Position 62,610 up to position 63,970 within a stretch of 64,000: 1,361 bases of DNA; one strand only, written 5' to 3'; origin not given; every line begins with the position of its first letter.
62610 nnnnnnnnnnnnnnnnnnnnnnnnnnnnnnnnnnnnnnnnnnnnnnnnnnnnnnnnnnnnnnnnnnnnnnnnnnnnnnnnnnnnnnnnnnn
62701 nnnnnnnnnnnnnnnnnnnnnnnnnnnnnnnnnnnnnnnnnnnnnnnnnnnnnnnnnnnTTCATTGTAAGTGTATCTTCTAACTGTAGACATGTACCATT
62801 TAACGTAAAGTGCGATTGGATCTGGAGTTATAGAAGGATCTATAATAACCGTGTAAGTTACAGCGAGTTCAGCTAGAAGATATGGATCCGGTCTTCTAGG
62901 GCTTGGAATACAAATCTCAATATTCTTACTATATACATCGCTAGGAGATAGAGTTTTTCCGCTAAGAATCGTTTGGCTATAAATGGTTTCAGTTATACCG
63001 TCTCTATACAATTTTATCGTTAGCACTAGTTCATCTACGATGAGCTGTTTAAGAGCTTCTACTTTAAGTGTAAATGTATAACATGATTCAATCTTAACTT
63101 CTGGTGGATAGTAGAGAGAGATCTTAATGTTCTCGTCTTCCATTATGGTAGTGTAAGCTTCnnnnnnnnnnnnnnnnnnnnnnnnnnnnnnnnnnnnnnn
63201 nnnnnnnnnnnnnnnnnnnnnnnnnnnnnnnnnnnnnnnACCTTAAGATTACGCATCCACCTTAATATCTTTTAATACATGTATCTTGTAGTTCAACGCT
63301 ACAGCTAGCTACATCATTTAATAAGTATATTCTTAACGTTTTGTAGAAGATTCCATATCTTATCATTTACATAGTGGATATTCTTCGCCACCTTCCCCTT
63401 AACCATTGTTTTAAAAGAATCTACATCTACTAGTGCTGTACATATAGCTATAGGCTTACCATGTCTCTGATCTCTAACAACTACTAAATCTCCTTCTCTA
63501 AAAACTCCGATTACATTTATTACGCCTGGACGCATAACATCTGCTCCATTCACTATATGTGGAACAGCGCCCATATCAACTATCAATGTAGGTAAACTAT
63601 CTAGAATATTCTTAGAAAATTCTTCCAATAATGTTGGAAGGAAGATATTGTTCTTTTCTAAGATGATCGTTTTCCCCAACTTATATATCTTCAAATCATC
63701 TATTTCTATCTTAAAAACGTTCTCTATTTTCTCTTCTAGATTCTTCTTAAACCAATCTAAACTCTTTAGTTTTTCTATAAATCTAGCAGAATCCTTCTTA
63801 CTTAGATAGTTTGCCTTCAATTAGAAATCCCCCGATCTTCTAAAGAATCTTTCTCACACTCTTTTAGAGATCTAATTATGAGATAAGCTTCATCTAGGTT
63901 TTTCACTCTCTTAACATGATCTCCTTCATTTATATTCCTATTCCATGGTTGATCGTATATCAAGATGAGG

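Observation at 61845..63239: Secreted coiled-coil protein with a single TM helix, poly-proline linker and cytoplasmic AbrB/SpoVT-like domain, a possible membrane-tethered DNA-binding sensor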

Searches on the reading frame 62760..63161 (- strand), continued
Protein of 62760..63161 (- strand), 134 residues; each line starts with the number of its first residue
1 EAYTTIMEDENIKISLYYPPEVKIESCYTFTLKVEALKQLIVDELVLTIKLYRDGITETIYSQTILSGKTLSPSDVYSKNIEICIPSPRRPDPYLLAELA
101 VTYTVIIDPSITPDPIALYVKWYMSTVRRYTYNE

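Call 79: find_encoding_contigs(protein=P0025, flank=4000, max_places=2)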
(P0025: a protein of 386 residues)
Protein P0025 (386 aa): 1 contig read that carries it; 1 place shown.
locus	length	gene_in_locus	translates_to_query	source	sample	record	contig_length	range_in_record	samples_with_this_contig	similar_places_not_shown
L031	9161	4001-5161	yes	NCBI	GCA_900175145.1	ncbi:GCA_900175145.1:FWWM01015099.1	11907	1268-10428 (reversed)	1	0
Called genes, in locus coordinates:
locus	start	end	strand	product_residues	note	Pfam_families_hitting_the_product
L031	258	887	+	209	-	PF04493:Endonuclease_5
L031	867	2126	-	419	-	PF13191:AAA_16, PF13401:AAA_22, PF00004:AAA, PF22606:Cdc6-ORC-like_ATPase_lid, PF22703:Cdc6_lid, PF09079:WHD_Cdc6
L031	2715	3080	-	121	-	PF06677:Auto_anti-p27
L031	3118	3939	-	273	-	PF02540:NAD_synthase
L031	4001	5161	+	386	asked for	PF19220:Rod_CreS (faint), PF24161:CCDC39 (weak), PF13851:GAS (faint)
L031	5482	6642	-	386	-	PF00899:ThiF, PF00581:Rhodanese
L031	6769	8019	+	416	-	PF22641:TiaS_TCKD, PF08489:TiaS_FLD, PF01336:tRNA_anti-codon, PF23783:Zn_ribbon_TiaS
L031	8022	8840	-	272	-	PF01842:ACT (weak), PF02830:V4R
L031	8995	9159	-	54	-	PF01895:PhoU (weak)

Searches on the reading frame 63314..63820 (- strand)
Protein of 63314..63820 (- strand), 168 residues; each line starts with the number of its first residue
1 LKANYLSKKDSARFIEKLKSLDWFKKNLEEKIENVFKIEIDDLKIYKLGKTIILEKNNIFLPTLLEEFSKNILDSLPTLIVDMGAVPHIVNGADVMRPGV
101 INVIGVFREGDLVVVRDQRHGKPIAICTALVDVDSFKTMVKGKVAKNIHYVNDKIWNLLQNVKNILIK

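Call 36: search_protein_families(library=pfam, proteins=[window:63314-63820:-])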
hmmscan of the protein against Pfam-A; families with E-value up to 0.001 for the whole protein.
window:63314-63820:- (168 aa): 1 family
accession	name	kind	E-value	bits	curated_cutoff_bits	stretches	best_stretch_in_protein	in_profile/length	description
PF01472.26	PUA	-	3.6e-17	62.5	24.8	1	77-150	1-73/74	PUA domain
